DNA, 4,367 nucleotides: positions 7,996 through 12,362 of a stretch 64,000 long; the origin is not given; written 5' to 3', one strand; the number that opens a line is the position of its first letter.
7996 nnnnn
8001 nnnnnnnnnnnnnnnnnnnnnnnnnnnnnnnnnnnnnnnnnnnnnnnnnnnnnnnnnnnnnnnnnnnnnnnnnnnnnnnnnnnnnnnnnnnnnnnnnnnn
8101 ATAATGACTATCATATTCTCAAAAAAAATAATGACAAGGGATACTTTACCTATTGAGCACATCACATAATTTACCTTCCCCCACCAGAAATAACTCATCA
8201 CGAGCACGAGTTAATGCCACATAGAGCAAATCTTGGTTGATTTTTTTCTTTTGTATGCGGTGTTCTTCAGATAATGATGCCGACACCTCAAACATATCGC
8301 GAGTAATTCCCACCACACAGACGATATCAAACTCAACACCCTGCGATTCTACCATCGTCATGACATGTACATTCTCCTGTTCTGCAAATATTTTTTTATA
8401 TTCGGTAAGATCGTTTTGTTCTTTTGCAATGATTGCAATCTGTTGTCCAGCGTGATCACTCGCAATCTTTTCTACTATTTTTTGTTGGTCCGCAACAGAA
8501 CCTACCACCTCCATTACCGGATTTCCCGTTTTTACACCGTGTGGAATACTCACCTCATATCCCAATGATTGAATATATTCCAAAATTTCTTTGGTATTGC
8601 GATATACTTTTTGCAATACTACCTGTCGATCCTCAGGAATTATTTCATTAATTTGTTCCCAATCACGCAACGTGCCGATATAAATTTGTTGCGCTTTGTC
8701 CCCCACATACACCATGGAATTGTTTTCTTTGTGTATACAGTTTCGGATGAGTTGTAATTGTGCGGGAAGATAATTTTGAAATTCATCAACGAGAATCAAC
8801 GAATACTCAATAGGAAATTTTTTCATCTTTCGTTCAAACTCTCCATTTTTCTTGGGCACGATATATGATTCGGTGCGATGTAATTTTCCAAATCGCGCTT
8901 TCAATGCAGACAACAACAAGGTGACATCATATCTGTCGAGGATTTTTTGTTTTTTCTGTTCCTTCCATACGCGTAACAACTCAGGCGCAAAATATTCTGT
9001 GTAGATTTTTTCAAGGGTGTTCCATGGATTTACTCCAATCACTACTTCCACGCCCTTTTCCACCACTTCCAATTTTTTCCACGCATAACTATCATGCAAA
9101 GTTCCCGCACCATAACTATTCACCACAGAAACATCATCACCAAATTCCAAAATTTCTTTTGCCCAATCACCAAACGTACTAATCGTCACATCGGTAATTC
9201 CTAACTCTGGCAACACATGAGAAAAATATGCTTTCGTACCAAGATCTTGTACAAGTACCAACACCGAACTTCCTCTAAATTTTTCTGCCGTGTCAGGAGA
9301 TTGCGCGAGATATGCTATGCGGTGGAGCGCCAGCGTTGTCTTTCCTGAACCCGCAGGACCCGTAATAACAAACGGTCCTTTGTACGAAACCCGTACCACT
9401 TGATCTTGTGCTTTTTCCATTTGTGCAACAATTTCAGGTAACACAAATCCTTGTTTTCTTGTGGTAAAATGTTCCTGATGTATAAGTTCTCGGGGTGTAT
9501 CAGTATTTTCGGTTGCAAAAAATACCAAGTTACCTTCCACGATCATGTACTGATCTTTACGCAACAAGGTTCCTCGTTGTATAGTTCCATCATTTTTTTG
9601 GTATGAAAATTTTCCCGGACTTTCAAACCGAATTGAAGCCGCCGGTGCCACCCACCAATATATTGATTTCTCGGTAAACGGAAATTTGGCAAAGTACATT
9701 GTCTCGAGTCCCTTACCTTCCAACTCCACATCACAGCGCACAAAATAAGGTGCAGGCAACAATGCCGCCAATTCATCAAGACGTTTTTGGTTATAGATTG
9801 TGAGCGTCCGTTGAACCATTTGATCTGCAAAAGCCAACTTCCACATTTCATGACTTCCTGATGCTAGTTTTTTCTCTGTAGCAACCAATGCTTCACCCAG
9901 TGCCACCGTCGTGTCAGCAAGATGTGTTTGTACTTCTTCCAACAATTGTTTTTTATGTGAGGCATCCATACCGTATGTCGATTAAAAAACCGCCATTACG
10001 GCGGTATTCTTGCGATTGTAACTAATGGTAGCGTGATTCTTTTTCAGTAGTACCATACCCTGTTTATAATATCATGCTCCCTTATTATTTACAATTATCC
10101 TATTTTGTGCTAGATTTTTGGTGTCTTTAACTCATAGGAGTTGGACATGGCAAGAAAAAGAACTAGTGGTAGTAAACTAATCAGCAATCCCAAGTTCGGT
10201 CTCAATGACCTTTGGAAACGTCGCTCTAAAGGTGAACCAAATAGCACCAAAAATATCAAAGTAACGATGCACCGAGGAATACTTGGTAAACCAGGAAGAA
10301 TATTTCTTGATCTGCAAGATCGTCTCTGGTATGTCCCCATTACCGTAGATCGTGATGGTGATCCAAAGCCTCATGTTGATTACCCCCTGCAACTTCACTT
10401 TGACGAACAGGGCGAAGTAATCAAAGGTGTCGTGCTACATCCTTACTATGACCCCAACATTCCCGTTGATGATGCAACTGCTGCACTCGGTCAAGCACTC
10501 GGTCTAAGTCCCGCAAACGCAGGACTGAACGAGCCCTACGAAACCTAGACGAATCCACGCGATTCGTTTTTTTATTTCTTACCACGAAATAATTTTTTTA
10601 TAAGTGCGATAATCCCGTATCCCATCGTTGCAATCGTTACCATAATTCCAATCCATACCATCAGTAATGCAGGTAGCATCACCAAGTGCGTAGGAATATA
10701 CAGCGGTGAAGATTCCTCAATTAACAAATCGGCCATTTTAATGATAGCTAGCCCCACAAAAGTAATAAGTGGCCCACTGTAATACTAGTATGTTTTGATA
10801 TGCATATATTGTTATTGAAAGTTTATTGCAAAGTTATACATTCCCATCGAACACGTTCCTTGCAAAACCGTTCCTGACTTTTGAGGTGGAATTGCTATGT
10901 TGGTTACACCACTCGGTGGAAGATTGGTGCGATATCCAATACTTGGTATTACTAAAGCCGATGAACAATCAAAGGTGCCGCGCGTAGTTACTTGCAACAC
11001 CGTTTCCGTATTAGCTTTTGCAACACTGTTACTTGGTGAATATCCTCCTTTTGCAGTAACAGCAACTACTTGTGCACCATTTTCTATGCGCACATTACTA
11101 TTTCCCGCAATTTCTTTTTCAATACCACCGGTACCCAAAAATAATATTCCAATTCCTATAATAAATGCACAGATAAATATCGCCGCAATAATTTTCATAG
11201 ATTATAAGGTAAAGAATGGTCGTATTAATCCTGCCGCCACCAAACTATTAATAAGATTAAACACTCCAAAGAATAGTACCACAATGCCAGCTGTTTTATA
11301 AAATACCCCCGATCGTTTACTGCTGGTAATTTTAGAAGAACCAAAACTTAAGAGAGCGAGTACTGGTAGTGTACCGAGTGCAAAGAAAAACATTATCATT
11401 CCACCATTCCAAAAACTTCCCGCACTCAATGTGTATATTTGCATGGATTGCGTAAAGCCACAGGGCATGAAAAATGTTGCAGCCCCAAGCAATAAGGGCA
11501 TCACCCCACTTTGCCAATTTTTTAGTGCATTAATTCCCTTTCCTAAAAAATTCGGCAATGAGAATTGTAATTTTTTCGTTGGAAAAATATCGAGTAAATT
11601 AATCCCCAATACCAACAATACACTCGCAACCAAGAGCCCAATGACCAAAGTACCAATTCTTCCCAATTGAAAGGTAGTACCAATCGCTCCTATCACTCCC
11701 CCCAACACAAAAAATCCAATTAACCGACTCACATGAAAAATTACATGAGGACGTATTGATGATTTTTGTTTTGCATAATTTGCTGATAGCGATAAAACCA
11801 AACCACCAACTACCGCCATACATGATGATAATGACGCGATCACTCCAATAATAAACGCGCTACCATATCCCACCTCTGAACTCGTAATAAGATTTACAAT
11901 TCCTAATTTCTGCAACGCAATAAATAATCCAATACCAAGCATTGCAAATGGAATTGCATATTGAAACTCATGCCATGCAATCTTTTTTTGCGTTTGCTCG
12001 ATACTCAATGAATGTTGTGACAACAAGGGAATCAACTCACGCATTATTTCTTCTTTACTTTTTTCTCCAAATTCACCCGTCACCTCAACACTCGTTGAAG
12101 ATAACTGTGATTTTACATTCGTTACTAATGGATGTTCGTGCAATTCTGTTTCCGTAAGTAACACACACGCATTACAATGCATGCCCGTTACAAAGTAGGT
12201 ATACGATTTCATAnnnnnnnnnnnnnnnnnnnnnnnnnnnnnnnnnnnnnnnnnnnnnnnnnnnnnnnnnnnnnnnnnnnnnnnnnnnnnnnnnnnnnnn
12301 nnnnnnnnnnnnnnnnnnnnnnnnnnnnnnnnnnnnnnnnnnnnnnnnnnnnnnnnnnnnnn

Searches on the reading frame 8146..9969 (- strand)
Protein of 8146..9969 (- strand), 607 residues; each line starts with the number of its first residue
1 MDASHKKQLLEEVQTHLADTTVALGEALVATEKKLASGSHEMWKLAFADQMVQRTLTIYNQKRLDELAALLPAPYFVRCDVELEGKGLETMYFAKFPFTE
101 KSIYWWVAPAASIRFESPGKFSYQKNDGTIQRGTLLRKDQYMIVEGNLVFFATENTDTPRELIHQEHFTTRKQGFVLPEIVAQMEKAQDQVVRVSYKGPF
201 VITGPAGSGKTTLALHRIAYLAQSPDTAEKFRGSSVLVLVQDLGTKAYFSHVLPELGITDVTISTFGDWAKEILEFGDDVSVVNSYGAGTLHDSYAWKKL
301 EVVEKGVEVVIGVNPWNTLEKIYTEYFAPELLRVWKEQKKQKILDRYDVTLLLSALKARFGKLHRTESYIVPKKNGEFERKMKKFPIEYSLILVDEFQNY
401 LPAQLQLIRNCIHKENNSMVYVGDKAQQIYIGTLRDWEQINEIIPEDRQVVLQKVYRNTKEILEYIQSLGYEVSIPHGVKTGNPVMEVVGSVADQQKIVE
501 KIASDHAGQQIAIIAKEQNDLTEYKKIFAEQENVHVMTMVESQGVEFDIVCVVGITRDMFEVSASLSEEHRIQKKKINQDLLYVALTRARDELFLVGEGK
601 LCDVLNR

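Call 30: search_protein_families(library=pfam, proteins=[window:8146-9969:-], max_evalue=0.001)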
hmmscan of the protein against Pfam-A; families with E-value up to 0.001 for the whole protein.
window:8146-9969:- (607 aa): 11 families
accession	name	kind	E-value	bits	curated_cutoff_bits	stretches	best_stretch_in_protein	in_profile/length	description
PF00580.27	UvrD-helicase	-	2.9e-14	53.8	23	2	382-430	206-253/271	UvrD/REP helicase N-terminal domain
PF13245.12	AAA_19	-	2.2e-11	44.5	25.1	1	192-432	5-133/134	AAA domain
PF01443.25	Viral_helicase1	-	3.1e-10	40.7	21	1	375-595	43-226/228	Viral superfamily 1 RNA helicase core domain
PF13361.12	UvrD_C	-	4.7e-10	39.9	25.6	1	374-595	146-345/350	UvrD-like helicase C-terminal domain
PF13604.12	AAA_30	-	8.5e-07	29.3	27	0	388-461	89-159/191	AAA domain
PF13538.12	UvrD_C_2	-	5.5e-06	26.6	27.4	0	581-596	37-52/52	UvrD-like helicase C-terminal domain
PF13087.12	AAA_12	-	6.4e-06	26.3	27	1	497-598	101-193/195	AAA domain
PF13401.12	AAA_22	-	6.4e-05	23.7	27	0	195-248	3-49/130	AAA domain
PF09848.15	SLFN-g3_helicase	-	0.00013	21.8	24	0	200-226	4-30/354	Schlafen group 3, DNA/RNA helicase domain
PF02562.22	PhoH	-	0.0003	20.8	27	0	185-216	6-38/205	PhoH-like protein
PF25199.1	nSTAND_NTPase5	-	0.00044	20.5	34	0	194-223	43-66/145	Novel STAND NTPase 5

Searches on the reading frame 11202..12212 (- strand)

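Call 64: search_protein_families(library=pfam, proteins=[window:11202-12212:-], max_evalue=0.001)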
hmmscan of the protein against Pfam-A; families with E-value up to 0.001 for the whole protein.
window:11202-12212:- (336 aa): 2 families
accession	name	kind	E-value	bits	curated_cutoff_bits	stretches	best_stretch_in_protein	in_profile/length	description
PF13386.12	DsbD_2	-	4.9e-29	102.1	24.9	1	119-317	2-198/199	Cytochrome C biogenesis protein transmembrane region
PF00403.32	HMA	-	1.6e-05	25.6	24.8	1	5-51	1-47/62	Heavy-metal-associated domain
